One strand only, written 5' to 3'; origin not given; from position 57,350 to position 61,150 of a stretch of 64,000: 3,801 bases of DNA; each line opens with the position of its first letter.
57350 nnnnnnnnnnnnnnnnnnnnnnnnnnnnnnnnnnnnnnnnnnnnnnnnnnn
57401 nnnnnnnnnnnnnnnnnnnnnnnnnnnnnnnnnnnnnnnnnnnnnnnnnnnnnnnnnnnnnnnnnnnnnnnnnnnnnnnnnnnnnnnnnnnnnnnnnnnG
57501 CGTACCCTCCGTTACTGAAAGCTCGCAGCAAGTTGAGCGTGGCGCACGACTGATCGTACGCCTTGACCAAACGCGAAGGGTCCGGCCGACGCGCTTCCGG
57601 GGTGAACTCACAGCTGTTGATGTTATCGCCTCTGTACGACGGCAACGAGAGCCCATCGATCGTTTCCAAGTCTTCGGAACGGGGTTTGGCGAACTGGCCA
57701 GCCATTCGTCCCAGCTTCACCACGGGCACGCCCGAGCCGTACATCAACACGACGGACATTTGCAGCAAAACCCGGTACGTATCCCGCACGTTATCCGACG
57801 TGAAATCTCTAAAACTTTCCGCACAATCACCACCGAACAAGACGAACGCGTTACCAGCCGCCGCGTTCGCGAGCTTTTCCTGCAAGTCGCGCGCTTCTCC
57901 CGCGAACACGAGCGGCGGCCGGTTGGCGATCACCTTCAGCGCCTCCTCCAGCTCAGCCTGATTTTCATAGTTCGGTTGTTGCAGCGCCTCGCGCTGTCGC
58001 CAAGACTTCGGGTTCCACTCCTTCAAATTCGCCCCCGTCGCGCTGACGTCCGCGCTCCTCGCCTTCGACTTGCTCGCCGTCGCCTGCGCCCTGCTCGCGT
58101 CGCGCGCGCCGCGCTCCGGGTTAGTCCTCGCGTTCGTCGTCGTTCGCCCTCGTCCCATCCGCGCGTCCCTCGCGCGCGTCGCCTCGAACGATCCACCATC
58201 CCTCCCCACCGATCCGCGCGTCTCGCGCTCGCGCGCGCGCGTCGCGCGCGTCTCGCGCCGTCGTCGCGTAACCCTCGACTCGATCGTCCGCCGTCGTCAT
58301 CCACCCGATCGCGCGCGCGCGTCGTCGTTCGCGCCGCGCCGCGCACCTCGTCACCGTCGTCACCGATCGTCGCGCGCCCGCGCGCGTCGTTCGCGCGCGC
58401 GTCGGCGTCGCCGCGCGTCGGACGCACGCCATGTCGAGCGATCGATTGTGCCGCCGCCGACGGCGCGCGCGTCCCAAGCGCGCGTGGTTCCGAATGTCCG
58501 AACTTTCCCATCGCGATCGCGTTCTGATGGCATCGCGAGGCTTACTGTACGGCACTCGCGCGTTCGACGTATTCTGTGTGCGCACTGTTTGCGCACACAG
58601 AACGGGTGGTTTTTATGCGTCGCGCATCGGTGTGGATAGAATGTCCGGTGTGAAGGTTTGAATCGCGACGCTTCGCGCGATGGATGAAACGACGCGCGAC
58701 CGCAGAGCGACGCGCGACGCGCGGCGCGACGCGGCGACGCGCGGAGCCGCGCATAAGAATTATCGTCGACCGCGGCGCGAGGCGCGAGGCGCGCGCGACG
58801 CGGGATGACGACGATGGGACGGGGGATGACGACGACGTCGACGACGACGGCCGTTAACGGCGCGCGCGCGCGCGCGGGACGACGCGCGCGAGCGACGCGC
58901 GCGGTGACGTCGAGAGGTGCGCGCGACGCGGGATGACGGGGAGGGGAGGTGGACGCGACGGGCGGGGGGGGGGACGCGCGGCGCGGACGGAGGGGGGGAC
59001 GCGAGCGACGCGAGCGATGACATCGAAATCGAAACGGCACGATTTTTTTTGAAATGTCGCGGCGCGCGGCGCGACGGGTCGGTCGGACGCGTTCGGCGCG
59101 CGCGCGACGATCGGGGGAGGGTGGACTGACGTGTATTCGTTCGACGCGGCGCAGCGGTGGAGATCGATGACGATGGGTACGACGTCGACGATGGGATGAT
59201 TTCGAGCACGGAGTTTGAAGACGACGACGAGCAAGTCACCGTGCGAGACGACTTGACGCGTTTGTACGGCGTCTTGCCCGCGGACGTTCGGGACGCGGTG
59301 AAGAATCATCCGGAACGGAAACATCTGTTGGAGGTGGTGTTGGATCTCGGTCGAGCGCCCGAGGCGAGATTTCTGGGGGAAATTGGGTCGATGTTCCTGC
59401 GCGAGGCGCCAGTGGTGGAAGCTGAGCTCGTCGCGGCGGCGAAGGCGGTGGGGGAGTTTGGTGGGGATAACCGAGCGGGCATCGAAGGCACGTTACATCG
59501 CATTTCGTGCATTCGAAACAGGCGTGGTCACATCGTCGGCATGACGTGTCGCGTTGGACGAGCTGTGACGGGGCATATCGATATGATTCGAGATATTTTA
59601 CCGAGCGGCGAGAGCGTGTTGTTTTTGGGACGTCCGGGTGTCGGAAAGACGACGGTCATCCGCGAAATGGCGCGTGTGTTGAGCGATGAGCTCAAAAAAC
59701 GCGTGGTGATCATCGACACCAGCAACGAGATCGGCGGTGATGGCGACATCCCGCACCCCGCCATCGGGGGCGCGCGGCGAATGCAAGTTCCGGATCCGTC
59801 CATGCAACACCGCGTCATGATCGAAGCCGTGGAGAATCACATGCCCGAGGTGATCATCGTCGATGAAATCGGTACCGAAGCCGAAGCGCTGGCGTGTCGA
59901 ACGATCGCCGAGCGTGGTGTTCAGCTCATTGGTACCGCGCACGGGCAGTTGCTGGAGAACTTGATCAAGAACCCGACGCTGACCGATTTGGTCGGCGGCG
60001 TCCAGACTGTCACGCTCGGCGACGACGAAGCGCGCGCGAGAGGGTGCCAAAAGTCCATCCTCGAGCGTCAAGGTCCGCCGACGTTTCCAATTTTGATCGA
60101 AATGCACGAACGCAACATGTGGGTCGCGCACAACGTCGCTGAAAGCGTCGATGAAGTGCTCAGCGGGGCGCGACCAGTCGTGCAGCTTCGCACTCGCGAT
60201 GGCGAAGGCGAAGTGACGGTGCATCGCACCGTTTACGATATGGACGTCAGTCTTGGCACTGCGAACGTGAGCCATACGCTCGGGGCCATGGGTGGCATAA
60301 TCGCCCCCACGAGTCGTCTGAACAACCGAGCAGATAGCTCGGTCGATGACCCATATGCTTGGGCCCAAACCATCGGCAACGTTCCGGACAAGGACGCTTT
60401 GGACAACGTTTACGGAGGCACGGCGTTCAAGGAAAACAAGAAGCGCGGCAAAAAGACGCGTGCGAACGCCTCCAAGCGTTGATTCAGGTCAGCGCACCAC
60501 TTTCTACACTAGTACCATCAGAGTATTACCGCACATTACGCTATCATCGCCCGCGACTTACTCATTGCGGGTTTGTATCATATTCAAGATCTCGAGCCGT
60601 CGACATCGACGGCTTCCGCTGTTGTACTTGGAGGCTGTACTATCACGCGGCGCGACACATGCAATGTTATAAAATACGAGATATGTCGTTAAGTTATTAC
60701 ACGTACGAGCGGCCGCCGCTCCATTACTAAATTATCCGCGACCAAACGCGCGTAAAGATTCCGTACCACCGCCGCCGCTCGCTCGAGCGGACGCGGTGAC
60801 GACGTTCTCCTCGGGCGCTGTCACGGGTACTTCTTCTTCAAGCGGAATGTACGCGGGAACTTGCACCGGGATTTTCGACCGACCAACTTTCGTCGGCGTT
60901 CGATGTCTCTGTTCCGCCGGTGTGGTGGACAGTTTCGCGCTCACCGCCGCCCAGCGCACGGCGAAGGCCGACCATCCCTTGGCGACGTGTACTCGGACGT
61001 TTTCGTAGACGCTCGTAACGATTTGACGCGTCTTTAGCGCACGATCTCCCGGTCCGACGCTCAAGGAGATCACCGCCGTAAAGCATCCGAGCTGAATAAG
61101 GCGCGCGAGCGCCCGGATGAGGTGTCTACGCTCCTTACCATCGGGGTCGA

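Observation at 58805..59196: Hidden 5' exon and 238-bp intron likely supply a transit peptide to the Ycf45-like ATPase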

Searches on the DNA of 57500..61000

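Call 57: search_rna_families(source=window, start=57500, end=61000, threshold=evalue, max_evalue=1)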
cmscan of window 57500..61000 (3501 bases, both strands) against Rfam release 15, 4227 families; matches with E-value up to 1: 1.
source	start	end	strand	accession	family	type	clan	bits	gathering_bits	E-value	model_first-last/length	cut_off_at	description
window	59994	60042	+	RF01531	TB10Cs3H1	Gene; snRNA; snoRNA; HACA-box;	-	21.1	40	0.84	1-62/62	no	Trypanosomatid snoRNA TB10Cs3H1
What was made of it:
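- Tried and rejected: An Rfam scan of 57500-61000 found nothing meaningful; the best hit had E = 0.84 (call 57).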

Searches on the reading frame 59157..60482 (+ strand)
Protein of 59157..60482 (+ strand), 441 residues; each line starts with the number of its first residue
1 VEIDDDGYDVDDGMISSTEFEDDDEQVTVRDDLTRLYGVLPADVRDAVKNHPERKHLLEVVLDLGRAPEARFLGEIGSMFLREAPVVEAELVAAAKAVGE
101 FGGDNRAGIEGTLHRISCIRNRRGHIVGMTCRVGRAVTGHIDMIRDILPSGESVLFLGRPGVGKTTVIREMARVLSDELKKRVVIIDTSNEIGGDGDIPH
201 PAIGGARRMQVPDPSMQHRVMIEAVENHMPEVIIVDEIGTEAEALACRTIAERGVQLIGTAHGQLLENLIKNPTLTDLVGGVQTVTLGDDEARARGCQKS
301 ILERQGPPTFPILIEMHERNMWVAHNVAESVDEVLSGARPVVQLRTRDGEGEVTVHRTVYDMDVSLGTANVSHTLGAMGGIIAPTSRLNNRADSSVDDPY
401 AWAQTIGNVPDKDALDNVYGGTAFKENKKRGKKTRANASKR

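Call 9: list_cluster_members(proteins=[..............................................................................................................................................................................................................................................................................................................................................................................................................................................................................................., window:59157-60479:+, P0001, P0002, P0004, P0007, P0003])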
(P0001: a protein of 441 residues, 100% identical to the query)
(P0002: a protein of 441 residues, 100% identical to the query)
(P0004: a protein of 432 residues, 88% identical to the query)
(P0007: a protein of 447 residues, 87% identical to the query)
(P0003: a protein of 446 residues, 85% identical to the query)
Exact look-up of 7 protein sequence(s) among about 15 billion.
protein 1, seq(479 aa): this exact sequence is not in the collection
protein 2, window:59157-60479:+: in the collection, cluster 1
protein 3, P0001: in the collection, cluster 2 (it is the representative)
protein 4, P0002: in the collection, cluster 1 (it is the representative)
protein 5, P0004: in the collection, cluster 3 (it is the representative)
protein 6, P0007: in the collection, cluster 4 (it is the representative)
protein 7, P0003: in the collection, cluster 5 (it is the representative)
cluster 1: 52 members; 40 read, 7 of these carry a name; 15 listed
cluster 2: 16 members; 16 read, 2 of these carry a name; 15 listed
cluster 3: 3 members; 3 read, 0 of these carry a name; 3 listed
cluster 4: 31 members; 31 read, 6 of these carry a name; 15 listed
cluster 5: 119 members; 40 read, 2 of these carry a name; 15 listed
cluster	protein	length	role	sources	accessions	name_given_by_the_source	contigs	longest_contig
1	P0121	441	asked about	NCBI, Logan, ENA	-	-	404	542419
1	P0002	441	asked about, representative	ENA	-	-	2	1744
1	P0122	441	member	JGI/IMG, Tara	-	stage III sporulation protein SpoIIIAA | strand:+ start:8835 stop:10160 length:1326 start_codon:yes stop_codon:yes ...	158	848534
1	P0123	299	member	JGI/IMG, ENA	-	nucleoside-triphosphatase THEP1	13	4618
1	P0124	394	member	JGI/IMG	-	stage III sporulation protein SpoIIIAA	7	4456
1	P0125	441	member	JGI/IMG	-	stage III sporulation protein SpoIIIAA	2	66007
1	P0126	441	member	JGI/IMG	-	stage III sporulation protein SpoIIIAA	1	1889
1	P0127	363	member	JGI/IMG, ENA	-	stage III sporulation protein SpoIIIAA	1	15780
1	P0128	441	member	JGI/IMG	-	stage III sporulation protein SpoIIIAA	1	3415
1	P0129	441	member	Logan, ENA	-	-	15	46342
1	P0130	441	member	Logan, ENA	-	-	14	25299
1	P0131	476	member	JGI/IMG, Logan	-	-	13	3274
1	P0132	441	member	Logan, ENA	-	-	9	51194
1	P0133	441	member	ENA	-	-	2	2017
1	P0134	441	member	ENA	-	-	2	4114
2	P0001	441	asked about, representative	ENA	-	-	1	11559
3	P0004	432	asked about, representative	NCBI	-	-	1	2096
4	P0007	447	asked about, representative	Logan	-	-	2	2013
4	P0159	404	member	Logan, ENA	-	-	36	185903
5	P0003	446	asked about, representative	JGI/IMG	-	-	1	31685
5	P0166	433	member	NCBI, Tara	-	strand:+ start:73 stop:1374 length:1302 start_codon:yes stop_codon:yes gene_type:complete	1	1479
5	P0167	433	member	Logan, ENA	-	-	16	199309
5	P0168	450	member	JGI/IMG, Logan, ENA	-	-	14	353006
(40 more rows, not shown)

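Call 12: find_encoding_contigs(protein=P0131, flank=5000, max_places=10)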
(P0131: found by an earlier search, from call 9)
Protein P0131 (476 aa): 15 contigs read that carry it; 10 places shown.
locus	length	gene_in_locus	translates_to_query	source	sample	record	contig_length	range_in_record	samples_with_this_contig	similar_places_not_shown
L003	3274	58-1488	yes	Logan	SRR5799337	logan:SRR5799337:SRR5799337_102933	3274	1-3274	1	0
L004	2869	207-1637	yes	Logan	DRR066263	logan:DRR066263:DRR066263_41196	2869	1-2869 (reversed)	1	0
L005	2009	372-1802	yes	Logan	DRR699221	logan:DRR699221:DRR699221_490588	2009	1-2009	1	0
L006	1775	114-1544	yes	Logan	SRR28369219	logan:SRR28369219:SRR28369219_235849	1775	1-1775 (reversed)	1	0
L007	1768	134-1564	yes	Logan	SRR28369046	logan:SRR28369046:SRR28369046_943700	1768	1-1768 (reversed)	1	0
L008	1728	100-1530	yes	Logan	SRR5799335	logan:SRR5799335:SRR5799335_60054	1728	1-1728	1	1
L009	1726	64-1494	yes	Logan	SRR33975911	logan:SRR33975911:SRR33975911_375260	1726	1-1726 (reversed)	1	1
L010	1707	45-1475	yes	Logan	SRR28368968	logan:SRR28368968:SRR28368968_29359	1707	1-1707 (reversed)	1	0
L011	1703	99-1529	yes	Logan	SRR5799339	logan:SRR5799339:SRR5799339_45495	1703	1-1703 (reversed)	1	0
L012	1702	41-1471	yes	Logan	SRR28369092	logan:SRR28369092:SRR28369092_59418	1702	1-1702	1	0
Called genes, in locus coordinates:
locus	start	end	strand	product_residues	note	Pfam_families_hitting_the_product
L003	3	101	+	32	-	?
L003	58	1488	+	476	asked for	PF19568:Spore_III_AA, PF00004:AAA (faint)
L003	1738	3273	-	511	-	?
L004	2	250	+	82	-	?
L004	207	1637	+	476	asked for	PF19568:Spore_III_AA, PF00004:AAA (faint)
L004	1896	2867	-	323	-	?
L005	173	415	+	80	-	-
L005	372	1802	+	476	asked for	PF19568:Spore_III_AA, PF00004:AAA (faint)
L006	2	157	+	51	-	?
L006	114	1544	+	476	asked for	PF19568:Spore_III_AA, PF00004:AAA (faint)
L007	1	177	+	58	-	?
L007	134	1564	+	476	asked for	PF19568:Spore_III_AA, PF00004:AAA (faint)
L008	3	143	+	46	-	?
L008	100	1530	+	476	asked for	PF19568:Spore_III_AA, PF00004:AAA (faint)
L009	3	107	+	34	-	?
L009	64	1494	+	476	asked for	PF19568:Spore_III_AA, PF00004:AAA (faint)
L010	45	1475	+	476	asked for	PF19568:Spore_III_AA, PF00004:AAA (faint)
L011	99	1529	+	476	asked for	PF19568:Spore_III_AA, PF00004:AAA (faint)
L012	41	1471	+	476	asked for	PF19568:Spore_III_AA, PF00004:AAA (faint)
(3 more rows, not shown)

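Call 18: find_encoding_contigs(protein=P0167, flank=3000, max_places=6)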
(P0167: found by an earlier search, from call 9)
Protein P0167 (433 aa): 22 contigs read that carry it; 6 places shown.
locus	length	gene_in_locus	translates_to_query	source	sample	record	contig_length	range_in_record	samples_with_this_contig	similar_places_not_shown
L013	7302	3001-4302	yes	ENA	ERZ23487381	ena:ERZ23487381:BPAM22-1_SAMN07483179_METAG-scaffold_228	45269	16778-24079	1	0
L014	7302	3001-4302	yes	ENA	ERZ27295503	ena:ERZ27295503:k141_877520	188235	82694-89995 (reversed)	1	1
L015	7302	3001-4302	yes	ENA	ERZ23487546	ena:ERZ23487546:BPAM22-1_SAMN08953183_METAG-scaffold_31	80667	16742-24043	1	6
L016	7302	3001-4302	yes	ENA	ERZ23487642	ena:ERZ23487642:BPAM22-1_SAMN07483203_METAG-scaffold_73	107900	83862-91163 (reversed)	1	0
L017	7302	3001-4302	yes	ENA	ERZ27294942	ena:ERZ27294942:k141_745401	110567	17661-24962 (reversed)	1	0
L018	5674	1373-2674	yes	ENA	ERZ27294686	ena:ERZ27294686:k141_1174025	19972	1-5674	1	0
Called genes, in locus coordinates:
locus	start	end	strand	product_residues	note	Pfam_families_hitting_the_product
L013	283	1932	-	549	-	PF01474:DAHP_synth_2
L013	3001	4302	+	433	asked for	PF19568:Spore_III_AA, PF00004:AAA (faint)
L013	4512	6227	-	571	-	-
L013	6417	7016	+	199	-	PF02681:DUF212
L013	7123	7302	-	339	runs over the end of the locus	PF05739:SNARE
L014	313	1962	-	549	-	PF01474:DAHP_synth_2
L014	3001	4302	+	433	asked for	PF19568:Spore_III_AA, PF00004:AAA (faint)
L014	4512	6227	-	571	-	-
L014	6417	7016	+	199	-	PF02681:DUF212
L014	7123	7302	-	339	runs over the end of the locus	PF05739:SNARE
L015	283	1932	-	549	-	PF01474:DAHP_synth_2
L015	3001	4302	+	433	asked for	PF19568:Spore_III_AA, PF00004:AAA (faint)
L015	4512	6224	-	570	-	-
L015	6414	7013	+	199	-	PF02681:DUF212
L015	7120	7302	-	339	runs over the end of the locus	PF05739:SNARE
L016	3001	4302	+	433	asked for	PF19568:Spore_III_AA, PF00004:AAA (faint)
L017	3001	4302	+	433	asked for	PF19568:Spore_III_AA, PF00004:AAA (faint)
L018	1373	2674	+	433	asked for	PF19568:Spore_III_AA, PF00004:AAA (faint)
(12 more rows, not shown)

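Call 19: find_encoding_contigs(protein=P0166, flank=3000, max_places=4)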
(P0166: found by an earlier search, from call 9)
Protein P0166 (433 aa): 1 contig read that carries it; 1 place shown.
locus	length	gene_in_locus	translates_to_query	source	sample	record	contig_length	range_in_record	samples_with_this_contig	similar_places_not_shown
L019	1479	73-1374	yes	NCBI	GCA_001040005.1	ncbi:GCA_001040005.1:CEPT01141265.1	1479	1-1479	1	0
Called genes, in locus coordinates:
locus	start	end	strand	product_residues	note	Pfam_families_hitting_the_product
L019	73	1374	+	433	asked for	PF19568:Spore_III_AA, PF00004:AAA (faint)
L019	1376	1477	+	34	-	?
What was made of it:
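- Tried and rejected: It is a metagenome contig (call 19).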

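Call 22: find_encoding_contigs(protein=P0168, flank=2500, max_places=3)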
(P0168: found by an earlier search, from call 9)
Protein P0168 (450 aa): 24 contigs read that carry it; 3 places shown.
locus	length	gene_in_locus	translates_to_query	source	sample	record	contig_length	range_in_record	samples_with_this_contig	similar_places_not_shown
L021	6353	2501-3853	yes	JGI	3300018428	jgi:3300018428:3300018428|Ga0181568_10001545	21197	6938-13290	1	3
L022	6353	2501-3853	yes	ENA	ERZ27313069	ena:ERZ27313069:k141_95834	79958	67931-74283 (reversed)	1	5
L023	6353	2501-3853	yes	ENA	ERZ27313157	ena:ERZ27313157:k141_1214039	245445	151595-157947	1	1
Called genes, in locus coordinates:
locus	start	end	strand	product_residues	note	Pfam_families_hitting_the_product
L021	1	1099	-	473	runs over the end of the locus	PF01474:DAHP_synth_2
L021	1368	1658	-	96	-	-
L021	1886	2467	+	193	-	-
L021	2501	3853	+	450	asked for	PF19568:Spore_III_AA, PF00004:AAA (faint)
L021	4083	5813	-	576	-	-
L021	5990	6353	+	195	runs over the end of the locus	PF02681:DUF212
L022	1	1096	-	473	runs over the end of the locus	PF01474:DAHP_synth_2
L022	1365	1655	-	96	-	-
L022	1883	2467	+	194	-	-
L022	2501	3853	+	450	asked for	PF19568:Spore_III_AA, PF00004:AAA (faint)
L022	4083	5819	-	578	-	-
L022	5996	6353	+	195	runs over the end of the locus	PF02681:DUF212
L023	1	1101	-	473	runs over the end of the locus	PF01474:DAHP_synth_2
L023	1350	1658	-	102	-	-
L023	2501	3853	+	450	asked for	PF19568:Spore_III_AA, PF00004:AAA (faint)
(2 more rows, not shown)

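Call 23: find_encoding_contigs(protein=P0159, flank=2500, max_places=3)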
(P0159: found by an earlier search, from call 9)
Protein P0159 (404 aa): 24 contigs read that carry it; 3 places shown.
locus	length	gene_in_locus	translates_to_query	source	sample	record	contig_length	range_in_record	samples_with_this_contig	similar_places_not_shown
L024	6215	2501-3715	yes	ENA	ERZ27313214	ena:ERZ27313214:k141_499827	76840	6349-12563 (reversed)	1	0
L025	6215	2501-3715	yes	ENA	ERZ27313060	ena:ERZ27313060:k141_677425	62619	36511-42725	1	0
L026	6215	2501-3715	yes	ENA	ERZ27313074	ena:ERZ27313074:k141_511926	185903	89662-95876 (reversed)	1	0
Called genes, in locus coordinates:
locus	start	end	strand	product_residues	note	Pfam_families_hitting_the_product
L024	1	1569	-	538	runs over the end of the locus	-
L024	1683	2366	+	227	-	-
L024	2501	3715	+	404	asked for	PF19568:Spore_III_AA, PF00004:AAA (weak), PF03266:NTPase_1 (faint)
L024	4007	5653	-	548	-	-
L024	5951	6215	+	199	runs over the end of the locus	PF02681:DUF212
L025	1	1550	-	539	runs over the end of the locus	-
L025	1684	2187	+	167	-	-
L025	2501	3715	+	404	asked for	PF19568:Spore_III_AA, PF00004:AAA (weak), PF03266:NTPase_1 (faint)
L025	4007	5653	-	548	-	-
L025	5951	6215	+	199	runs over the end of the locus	PF02681:DUF212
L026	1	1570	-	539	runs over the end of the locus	-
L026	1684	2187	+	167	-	-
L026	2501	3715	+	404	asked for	PF19568:Spore_III_AA, PF00004:AAA (weak), PF03266:NTPase_1 (faint)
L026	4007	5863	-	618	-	-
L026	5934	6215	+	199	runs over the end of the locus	PF02681:DUF212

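Call 44: find_encoding_contigs(protein=P0126, flank=3000, max_places=4)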
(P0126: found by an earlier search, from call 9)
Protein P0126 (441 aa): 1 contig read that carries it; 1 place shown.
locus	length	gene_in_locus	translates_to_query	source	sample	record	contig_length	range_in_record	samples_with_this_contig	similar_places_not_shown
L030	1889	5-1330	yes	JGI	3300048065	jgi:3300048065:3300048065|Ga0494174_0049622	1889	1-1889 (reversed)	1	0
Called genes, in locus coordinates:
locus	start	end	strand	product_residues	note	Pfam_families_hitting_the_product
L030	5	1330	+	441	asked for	PF19568:Spore_III_AA, PF00004:AAA (faint)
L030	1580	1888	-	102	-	?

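Call 45: find_encoding_contigs(protein=P0133, flank=3000, max_places=4)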
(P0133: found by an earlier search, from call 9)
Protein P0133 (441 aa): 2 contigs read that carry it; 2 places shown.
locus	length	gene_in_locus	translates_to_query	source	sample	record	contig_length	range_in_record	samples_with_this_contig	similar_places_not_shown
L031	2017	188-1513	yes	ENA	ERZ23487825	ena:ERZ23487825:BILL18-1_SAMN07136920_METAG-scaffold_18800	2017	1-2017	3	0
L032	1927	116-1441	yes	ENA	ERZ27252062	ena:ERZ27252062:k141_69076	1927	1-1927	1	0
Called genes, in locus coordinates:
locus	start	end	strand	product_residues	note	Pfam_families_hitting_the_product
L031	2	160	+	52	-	?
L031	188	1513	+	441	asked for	PF19568:Spore_III_AA, PF00004:AAA (faint)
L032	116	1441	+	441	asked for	PF19568:Spore_III_AA, PF00004:AAA (faint)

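Call 46: find_encoding_contigs(protein=window:59157-60482:+, flank=2000, max_places=8)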
Protein window:59157-60482:+ (441 aa): 24 contigs read that carry it; 8 places shown.
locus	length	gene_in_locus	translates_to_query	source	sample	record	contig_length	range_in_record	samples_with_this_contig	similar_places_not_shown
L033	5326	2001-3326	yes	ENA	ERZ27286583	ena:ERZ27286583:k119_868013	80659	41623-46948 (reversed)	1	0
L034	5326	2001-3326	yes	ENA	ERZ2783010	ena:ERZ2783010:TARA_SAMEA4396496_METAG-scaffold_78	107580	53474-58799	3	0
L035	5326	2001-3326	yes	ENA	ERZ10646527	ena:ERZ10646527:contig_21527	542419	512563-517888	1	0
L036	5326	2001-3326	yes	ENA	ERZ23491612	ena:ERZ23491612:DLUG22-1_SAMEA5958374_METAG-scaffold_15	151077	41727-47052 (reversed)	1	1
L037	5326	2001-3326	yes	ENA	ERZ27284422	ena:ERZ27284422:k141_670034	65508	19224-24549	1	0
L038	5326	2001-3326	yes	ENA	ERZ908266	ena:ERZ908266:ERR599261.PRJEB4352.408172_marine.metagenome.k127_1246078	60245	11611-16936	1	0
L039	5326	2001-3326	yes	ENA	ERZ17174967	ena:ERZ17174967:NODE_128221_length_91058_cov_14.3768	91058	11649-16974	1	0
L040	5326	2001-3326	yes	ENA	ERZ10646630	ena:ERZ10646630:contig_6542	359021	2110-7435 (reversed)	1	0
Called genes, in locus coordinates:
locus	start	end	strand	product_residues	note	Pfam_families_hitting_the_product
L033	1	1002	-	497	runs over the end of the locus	PF01474:DAHP_synth_2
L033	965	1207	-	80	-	-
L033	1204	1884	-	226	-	-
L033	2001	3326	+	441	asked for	PF19568:Spore_III_AA, PF00004:AAA (faint)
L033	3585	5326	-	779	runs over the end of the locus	-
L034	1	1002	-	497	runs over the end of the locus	PF01474:DAHP_synth_2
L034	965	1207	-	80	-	-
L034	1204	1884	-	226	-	-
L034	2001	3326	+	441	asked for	PF19568:Spore_III_AA, PF00004:AAA (faint)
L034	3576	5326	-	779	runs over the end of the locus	-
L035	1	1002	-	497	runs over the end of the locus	PF01474:DAHP_synth_2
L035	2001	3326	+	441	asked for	PF19568:Spore_III_AA, PF00004:AAA (faint)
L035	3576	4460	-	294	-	-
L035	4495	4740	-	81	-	-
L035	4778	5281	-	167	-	-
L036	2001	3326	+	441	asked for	PF19568:Spore_III_AA, PF00004:AAA (faint)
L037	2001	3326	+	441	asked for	PF19568:Spore_III_AA, PF00004:AAA (faint)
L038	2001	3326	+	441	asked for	PF19568:Spore_III_AA, PF00004:AAA (faint)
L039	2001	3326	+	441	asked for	PF19568:Spore_III_AA, PF00004:AAA (faint)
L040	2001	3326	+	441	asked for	PF19568:Spore_III_AA, PF00004:AAA (faint)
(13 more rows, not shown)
